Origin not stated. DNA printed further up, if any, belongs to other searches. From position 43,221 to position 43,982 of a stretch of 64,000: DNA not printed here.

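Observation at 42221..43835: Two-gene module: stand-alone ABC-type ATPase plus overlapping 154-aa unknown protein, inserted into the 3' end of degT - candidate undescribed defence system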

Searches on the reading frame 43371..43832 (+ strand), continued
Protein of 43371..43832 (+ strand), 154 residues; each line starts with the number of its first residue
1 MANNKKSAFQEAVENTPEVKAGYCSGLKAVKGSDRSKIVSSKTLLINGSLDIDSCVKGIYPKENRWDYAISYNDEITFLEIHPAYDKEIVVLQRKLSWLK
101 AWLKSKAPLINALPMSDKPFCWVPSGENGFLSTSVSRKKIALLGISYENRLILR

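Call 68: search_protein_families(library=pfam, alignment_id=A6, max_evalue=1)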
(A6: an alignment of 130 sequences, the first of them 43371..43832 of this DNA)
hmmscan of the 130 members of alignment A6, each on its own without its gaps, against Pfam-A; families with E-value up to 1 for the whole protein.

A. member 1, window:43371-43832:+ (154 aa): 1 family
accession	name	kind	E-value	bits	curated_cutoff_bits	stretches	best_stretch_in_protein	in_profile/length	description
PF02736.25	Myosin_N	-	0.064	13.5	27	0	119-137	4-22/45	Myosin N-terminal SH3-like domain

B. families by the number of members that match (of 130 scanned): 60 families (the first 25 are shown)
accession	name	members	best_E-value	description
PF15073.11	SPATA48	7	0.0012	Spermatogenesis-associated protein 48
PF01752.23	Peptidase_M9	3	0.026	Collagenase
PF09601.15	DUF2459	2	0.04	Protein of unknown function (DUF2459)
PF07442.16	Ponericin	2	0.23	Ponericin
PF13986.11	DUF4224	1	0.0014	Domain of unknown function (DUF4224)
PF20164.4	GspA_SrpA_N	1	0.0025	GspA/SrpA SigLec-like domain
PF18980.5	DUF5716_C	1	0.005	Family of unknown function (DUF5716) C-terminal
PF01037.27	AsnC_trans_reg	1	0.0087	Lrp/AsnC ligand binding domain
PF11079.13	YqhG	1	0.0092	Bacterial protein YqhG of unknown function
PF23898.1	Crass_capsid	1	0.011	Crassvirus major capsid protein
PF17883.6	MBG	1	0.011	MBG domain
PF04507.18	DUF576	1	0.014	Csa1 family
PF09630.15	DUF2024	1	0.017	Domain of unknown function (DUF2024)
PF19605.4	DUF6110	1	0.018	Family of unknown function (DUF6110)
PF09701.15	Cas_Cmr5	1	0.032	CRISPR-associated protein (Cas_Cmr5)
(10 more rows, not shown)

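Call 69: search_solved_structures(query=A6, max_evalue=10, show_alignments=2)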
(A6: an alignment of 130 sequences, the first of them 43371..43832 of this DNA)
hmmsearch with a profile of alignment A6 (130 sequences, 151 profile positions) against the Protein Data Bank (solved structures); distinct sequences matched with E-value up to 10: 3.
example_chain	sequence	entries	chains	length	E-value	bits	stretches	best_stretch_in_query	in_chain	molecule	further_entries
4pbo_A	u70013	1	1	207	0.3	14.1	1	34-70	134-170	C-reactive protein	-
4pbp_A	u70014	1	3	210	0.31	14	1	34-70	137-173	C-reactive protein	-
7lo5_A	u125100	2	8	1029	0.7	12.9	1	25-93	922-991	Site-specific DNA-methyltransferase (adenine-specific)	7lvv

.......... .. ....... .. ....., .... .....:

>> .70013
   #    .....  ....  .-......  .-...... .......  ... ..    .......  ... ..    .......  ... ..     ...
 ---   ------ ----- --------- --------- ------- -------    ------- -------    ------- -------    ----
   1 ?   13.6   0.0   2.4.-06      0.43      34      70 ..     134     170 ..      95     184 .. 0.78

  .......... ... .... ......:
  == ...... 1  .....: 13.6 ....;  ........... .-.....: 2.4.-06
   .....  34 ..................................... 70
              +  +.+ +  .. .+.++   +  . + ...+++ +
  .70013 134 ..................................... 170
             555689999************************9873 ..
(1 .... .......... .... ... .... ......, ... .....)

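Call 78: search_protein_families(library=padloc, proteins=[L045:56-2752:+, L045:2854-5334:+, L045:5367-7205:+, L045:7717-8583:+, L045:10469-12037:-, L045:13865-17275:+, L045:17291-18817:+, L052:11356-16227:+, L052:16227-18545:+, L009:10990-15402:+], max_evalue=1e-8)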
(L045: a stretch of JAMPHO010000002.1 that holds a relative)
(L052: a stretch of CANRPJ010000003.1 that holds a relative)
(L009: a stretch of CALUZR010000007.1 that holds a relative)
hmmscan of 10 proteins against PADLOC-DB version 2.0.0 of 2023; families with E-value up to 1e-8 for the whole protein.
L045:56-2752:+ (899 aa): 0 families

L045:2854-5334:+ (827 aa): 0 families

L045:5367-7205:+ (613 aa): 0 families

L045:7717-8583:+ (289 aa): 0 families

L045:10469-12037:- (523 aa): 0 families

L045:13865-17275:+ (1137 aa): 0 families

L045:17291-18817:+ (509 aa): 0 families

L052:11356-16227:+ (1624 aa): 0 families

L052:16227-18545:+ (773 aa): 0 families

L009:10990-15402:+ (1471 aa): 0 families

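Call 80: search_dna_similar(query=window:43371-43832:+, collection=plasmids, mode=protein, max_evalue=0.001, max_rows=20)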
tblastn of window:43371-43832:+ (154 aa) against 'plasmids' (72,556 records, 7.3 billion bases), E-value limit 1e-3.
No match.

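Call 81: search_dna_similar(query=window:43371-43832:+, collection=phages, mode=protein, max_evalue=0.001, max_rows=20)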
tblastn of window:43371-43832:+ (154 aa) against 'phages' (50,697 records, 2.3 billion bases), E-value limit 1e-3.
No match.

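Call 82: find_related_loci(query=A2, collection=viral_contigs, flank=8000)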
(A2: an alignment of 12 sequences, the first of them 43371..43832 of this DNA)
Query A2 (154 aa) in viral_contigs; peptide patterns used: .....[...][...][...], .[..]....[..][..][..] (x = any residue, [..] = any of these).
28 stretches matched a pattern, but none encodes a relative of the query by tblastn (E <= 1e-3).

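Call 86: find_related_loci(query=window:43371-43832:+, collection=metagenome_contigs, flank=6000)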
Query window:43371-43832:+ (154 aa) in metagenome_contigs; peptide patterns used: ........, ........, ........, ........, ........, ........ (x = any residue, [..] = any of these).
296 stretches matched a pattern; 6 encode a relative of the query (tblastn E <= 1e-3); 6 distinct loci.
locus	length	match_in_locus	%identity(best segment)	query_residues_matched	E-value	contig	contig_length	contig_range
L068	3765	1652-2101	34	1-144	5e-28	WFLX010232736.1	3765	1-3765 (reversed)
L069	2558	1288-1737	34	1-144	5e-28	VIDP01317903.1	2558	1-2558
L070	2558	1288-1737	34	1-144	5e-28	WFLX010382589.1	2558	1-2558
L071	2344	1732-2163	37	9-151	6e-28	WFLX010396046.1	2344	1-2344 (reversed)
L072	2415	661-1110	33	1-144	8e-27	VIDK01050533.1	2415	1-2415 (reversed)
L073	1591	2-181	37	48-101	1e-9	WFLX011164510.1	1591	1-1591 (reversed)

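Call 88: find_encoding_contigs(protein=P0005, flank=4000, max_places=3)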
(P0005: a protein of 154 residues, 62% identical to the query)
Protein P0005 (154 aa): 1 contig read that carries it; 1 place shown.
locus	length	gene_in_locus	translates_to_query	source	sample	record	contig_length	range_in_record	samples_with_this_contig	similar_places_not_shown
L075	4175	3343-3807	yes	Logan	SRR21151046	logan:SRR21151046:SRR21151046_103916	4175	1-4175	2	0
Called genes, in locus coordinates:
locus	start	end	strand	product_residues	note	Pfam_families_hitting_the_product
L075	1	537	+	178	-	?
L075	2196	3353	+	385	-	PF13175:AAA_15, PF13304:AAA_21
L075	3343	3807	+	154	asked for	-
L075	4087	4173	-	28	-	?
